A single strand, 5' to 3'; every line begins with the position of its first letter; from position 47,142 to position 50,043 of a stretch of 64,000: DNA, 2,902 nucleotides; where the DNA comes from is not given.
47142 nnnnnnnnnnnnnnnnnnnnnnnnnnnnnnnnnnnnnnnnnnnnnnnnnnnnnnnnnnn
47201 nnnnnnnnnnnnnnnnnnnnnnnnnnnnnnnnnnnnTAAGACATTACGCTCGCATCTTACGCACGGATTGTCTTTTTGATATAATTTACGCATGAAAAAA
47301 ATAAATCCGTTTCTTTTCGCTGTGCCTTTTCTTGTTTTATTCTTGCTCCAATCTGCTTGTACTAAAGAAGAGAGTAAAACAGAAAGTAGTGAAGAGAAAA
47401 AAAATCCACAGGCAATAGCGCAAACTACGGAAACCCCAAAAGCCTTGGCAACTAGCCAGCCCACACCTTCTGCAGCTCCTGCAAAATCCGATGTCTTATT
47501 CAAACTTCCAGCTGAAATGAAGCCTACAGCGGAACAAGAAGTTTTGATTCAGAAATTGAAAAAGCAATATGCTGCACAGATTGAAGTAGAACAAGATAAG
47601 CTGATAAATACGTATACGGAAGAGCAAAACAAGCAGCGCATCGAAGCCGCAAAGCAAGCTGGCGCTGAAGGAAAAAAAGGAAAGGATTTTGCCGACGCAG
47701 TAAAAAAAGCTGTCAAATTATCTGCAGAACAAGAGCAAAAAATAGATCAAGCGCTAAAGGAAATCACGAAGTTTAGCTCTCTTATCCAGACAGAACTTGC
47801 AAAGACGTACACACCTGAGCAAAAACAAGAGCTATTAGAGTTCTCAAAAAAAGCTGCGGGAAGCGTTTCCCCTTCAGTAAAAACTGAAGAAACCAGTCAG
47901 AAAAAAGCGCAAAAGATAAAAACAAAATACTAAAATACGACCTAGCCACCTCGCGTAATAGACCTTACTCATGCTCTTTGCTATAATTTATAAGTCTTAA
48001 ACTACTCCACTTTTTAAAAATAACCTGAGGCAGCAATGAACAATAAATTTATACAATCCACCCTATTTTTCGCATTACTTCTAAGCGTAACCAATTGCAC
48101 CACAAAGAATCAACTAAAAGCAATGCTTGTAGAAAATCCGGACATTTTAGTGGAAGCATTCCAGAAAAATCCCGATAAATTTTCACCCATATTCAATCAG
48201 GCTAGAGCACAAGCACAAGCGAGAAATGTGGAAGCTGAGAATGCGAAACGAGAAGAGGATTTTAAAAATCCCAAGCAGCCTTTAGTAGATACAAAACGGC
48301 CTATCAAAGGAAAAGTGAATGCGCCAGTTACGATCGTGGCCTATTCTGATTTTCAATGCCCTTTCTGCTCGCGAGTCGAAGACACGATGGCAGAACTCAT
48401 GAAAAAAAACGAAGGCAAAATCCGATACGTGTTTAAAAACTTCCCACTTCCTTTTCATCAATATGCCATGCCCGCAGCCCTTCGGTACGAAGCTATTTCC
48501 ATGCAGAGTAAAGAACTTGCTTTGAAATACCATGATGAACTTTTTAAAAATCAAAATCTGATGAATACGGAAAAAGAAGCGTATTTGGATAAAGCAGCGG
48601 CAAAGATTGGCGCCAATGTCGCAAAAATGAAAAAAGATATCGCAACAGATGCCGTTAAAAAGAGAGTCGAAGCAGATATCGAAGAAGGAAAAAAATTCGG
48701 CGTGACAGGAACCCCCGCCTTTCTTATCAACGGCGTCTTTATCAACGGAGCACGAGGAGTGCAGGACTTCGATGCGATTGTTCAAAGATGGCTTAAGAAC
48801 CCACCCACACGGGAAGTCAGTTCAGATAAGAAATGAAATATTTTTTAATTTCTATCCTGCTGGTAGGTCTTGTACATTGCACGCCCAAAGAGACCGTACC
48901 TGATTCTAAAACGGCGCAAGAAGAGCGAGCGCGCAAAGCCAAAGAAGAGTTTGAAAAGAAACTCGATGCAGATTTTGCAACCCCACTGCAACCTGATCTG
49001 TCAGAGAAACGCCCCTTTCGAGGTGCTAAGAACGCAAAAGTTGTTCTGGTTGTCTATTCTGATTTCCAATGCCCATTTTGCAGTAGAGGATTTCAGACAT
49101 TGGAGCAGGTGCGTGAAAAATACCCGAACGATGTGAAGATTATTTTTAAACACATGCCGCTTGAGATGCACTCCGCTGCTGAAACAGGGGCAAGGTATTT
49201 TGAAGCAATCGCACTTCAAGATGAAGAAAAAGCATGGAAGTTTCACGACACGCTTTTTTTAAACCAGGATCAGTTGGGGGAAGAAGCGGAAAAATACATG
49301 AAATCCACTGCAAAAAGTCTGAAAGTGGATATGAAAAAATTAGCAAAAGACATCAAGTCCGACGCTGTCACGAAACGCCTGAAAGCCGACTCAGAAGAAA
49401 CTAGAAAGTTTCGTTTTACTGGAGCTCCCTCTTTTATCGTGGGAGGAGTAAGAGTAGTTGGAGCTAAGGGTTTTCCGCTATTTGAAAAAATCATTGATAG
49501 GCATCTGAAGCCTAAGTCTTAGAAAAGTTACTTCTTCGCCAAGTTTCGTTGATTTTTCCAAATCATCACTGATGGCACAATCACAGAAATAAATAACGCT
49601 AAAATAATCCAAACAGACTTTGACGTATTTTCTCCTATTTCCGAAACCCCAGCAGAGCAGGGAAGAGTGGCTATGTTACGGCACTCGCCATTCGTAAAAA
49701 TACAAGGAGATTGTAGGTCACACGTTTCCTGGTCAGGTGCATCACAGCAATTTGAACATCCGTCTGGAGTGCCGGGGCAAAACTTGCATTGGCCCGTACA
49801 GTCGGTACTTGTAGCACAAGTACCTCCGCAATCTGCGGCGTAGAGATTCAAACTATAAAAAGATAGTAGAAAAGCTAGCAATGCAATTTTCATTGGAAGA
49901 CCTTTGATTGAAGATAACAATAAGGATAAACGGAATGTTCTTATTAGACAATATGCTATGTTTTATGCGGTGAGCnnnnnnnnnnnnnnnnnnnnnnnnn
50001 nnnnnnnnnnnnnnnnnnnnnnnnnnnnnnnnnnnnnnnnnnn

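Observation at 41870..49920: Exosortase-like membrane protein next to a 1404-aa Cys-repeat adhesin, three DsbA genes and a small Cys-rich tail-anchored protein: a candidate undescribed surface-protein sorting and oxidative-folding island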

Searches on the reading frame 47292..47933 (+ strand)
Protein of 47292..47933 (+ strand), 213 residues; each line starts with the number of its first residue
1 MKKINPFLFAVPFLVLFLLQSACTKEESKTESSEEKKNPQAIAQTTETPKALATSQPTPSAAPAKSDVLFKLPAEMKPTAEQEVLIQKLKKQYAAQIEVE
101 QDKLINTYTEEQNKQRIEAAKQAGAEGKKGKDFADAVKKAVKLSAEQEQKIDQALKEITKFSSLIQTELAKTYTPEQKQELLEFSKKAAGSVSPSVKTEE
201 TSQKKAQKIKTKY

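Call 3: search_protein_families(library=ncbifam, proteins=[window:47292-47933:+], max_evalue=0.1)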
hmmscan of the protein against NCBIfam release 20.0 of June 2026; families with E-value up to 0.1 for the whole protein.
window:47292-47933:+ (213 aa): 4 families
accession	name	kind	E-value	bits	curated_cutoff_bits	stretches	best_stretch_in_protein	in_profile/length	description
NF053526.1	Myco_lipo_LppK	equivalog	0.016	15.2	125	1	15-97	15-93/167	lipoprotein LppK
NF002704.0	PRK02507.1-2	equivalog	0.032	13.3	570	1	30-90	117-178/410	proton extrusion protein PcxA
NF053772.1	BSAP5b_fam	equivalog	0.04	13.2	380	0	1-48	1-44/418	BSAP5b family pore-forming toxin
NF011865.0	PRK15337.1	equivalog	0.056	11.8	800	1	8-117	304-412/686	EscV/YscV/HrcV family type III secretion system export apparatus protein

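Call 4: search_protein_families(library=pfam, proteins=[window:47292-47933:+], max_evalue=0.1)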
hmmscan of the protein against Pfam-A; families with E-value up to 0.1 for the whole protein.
window:47292-47933:+ (213 aa): 0 families

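Call 79: search_protein_families(library=ncbifam, proteins=[L015:9514-9918:-], max_evalue=10)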
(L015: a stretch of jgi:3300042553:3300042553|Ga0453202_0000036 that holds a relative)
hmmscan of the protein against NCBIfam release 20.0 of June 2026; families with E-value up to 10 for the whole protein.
L015:9514-9918:- (134 aa): 1 family
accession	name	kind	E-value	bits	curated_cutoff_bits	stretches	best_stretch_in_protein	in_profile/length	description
TIGR04200.2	targ_of_XrtJ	subfamily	0.18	11.6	40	1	6-42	5-36/57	PExPT-CTERM protein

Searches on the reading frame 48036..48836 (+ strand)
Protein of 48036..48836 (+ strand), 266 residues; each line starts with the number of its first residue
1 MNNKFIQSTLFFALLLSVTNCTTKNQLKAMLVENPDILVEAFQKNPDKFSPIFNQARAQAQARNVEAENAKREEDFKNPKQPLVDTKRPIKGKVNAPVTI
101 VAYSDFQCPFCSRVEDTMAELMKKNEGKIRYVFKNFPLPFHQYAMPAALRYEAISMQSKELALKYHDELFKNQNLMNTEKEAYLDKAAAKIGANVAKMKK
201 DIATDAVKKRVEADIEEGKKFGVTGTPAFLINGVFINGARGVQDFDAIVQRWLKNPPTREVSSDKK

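Call 3: search_protein_families(library=ncbifam, proteins=[window:48036-48836:+], max_evalue=0.1)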
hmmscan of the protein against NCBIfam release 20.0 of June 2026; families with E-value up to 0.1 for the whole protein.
window:48036-48836:+ (266 aa): 7 families
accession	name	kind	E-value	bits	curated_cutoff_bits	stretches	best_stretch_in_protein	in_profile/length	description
NF041057.1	Rcas_1661_fam_Se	equivalog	1.6e-23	83.6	190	1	11-251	2-246/247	Rcas_1661 family thioredoxin-like (seleno)lipoprotein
NF008129.0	PRK10877.1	equivalog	0.00036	19.9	215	1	197-250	174-228/237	bifunctional protein-disulfide isomerase/oxidoreductase DsbC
TIGR00411.1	redox_disulf_1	equivalog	0.0016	18.4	92.75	1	188-235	17-63/82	MJ0307 family thioredoxin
NF008657.0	PRK11657.1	equivalog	0.0028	16.9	124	1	87-114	108-135/251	thiol:disulfide interchange protein DsbG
TIGR00412.2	redox_disulf_2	subfamily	0.0084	16.5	62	1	193-235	17-58/75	MTH895/ArsE family thioredoxin-like protein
NF047695.1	ThlDiSintDsbAHaem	equivalog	0.0084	15.5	290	1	99-252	41-196/206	thiol:disulfide interchange protein DsbA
NF008401.0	PRK11200.1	equivalog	0.029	14.6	84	0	100-132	3-34/87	GrxA family glutaredoxin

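Call 4: search_protein_families(library=pfam, proteins=[window:48036-48836:+], max_evalue=0.1)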
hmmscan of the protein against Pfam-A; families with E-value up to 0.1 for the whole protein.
window:48036-48836:+ (266 aa): 8 families
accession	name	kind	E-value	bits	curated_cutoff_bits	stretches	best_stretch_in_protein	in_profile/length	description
PF13462.12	Thioredoxin_4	-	1.3e-27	97.4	23.2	1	89-250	6-164/165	Thioredoxin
PF01323.26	DSBA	-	6.7e-19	68.9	25.6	1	99-247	1-188/191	DSBA-like thioredoxin domain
PF13743.12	Thioredoxin_5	-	3.6e-06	27.3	27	1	145-231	75-163/186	Thioredoxin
PF13098.12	Thioredoxin_2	-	4.1e-06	27.5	27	1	99-231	8-81/104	Thioredoxin-like domain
PF13192.12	Thioredoxin_3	-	0.00047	20.6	24.8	1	195-235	20-59/76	Thioredoxin domain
PF23357.1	DUF7088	-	0.043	14.4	27.8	0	93-142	17-70/105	Domain of unknown function (DUF7088)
PF18312.6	ScsC_N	-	0.082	13.1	25.8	0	31-44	13-26/34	Copper resistance protein ScsC N-terminal domain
PF23702.2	ARM_ECM29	-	0.087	12.8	27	0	152-209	70-127/212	ECM29, ARM-like repeats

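Call 79: search_protein_families(library=ncbifam, proteins=[L015:9514-9918:-], max_evalue=10)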
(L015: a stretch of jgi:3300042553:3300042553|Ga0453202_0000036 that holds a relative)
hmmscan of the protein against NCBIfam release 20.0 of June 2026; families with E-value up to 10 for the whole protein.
L015:9514-9918:- (134 aa): 1 family
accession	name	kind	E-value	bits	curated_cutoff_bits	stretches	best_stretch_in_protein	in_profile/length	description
TIGR04200.2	targ_of_XrtJ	subfamily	0.18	11.6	40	1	6-42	5-36/57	PExPT-CTERM protein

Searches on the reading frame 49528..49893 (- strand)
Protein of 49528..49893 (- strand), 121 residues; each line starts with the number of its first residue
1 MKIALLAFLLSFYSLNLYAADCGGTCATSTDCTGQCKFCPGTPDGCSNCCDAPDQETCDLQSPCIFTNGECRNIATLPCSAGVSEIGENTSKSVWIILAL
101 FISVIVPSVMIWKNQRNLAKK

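Call 3: search_protein_families(library=ncbifam, proteins=[window:49528-49893:-], max_evalue=0.1)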
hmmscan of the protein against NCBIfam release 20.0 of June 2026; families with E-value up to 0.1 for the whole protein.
window:49528-49893:- (121 aa): 0 families

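Call 4: search_protein_families(library=pfam, proteins=[window:49528-49893:-], max_evalue=0.1)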
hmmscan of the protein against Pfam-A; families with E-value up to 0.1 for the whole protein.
window:49528-49893:- (121 aa): 0 families

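Call 13: find_homologous_proteins(query=window:49528-49893:-, max_evalue=0.01)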
Query window:49528-49893:- (121 aa): 2 proteins with E <= 0.01 among 6 candidates.
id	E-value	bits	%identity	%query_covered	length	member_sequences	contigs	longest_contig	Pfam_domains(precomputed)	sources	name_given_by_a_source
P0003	5.1e-77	274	100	100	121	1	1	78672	-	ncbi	-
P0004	2.6e-50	188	68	100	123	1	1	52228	-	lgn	-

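Call 14: search_protein_families(library=ncbifam, proteins=[window:49528-49893:-], max_evalue=10)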
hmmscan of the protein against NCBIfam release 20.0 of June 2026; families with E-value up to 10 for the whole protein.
window:49528-49893:- (121 aa): 0 families

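Call 56: search_solved_structures(query=A5, max_evalue=1)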
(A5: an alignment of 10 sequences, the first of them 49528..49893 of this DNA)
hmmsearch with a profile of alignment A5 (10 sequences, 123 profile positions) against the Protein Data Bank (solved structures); distinct sequences matched with E-value up to 1: 2.
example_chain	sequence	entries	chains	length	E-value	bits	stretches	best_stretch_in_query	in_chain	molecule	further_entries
2hlg_A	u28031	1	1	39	0.28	14.4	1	26-52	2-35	Fruit-specific protein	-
6o5k_A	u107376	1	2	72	0.54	13.5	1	22-56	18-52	Transcription intermediary factor 1-beta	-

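Call 77: search_protein_families(library=ncbifam, alignment_id=A5, max_evalue=10)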
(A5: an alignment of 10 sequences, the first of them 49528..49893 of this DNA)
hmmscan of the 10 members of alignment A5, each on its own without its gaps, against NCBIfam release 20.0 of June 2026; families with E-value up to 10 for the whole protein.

A. member 1, window:49528-49893:- (121 aa): 0 families

B. families by the number of members that match (of 10 scanned): 7 families
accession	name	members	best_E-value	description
TIGR01167.1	LPXTG_anchor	2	0.044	LPXTG cell wall anchor domain-containing protein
TIGR02595.1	PEP_CTERM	2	3.4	PEP-CTERM sorting domain-containing protein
NF033846.1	Rumino_NPXTG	1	0.073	NPXTG-anchored protein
TIGR04200.2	targ_of_XrtJ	1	0.18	PExPT-CTERM protein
NF050011.2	PFE_CTERM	1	0.35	PFE-CTERM domain-containing protein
NF053808.1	Ssp4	1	1.6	Ssp4 family T6SS effector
NF058595.1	invert_tail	1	3.7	lipo-invert putative C-terminal anchoring domain-containing protein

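Call 79: search_protein_families(library=ncbifam, proteins=[L015:9514-9918:-], max_evalue=10)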
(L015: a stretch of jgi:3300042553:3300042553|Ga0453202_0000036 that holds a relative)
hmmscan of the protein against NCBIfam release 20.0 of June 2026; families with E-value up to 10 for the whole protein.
L015:9514-9918:- (134 aa): 1 family
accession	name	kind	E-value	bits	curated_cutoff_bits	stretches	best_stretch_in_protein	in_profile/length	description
TIGR04200.2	targ_of_XrtJ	subfamily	0.18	11.6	40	1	6-42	5-36/57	PExPT-CTERM protein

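Call 80: predict_structure(alignment_id=A7)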
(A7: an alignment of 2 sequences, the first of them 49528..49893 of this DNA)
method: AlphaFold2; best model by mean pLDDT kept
length: 121 residues; sequences in the alignment: 2
mean_pLDDT: 53.0   pTM: 0.28
mean pLDDT of the five models: 53.0, 52.1, 50.4, 47.8, 47.0
residues with pLDDT >= 90: 0; 70-90: 16; 50-70: 54; < 50: 51
segments of 3 or more residues with pLDDT < 50: 16-50, 75-89
pLDDT, mean of each block of 10 residues (from residue 1): 63 52 39 36 41 57 59 48 41 66 74 62 47
secondary structure, 60 per line:
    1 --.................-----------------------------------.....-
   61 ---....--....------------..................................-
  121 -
elements in order: H3-19 H55-59 E64-67 E70-73 H86-119

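Call 88: search_protein_families(library=pfam, alignment_id=A5, max_evalue=1)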
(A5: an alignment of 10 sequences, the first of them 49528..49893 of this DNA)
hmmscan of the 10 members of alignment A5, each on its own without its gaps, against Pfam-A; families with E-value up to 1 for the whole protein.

A. member 1, window:49528-49893:- (121 aa): 0 families

B. families by the number of members that match (of 10 scanned): 3 families
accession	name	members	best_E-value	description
PF07127.16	Nodulin_late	1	0.017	Late nodulin domain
PF25221.1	5TMH_Lnb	1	0.16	Lnb transmembrane domain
PF00131.25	Metallothio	1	0.63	Metallothionein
